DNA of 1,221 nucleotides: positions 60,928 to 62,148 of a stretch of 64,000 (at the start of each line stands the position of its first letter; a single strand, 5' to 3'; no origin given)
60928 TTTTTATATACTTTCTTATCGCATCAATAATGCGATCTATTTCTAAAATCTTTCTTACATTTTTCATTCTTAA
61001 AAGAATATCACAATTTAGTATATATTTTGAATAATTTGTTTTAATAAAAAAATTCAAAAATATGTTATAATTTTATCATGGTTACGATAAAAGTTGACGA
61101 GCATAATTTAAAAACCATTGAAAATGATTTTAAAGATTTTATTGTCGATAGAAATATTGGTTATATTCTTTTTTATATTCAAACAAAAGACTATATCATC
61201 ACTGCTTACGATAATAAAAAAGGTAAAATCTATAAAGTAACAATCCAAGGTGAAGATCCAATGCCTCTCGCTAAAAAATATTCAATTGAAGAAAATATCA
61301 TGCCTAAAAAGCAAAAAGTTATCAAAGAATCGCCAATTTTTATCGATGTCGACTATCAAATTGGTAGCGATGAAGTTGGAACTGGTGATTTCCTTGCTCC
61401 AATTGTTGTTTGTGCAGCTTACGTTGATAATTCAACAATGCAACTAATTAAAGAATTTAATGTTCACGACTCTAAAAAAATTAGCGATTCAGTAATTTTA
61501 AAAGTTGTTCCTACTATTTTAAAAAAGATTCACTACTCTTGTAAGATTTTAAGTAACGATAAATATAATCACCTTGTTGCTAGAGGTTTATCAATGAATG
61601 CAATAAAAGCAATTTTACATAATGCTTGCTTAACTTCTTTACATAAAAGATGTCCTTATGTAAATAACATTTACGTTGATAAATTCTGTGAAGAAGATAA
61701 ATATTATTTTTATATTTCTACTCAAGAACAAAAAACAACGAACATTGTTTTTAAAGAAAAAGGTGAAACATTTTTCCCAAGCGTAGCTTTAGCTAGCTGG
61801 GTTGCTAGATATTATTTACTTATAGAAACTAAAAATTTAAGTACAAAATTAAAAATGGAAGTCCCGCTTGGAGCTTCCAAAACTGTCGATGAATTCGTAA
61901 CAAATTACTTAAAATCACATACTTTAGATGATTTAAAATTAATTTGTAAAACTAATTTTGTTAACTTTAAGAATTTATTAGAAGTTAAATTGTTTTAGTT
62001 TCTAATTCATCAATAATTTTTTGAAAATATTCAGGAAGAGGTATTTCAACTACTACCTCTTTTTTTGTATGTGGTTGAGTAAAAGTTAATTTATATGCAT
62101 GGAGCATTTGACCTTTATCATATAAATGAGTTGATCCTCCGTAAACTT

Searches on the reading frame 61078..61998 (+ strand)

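Call 93: search_protein_families(library=pfam, proteins=[window:61078-61998:+], max_evalue=0.01)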
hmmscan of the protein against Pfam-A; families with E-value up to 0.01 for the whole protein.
window:61078-61998:+ (306 aa): 2 families
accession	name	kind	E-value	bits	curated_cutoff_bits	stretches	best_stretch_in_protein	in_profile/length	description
PF01351.25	RNase_HII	-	1.4e-31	110.4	25.8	1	95-296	1-198/199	Ribonuclease HII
PF11858.14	DUF3378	-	4.5e-06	27.2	27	1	4-80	4-75/76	Domain of unknown function (DUF3378)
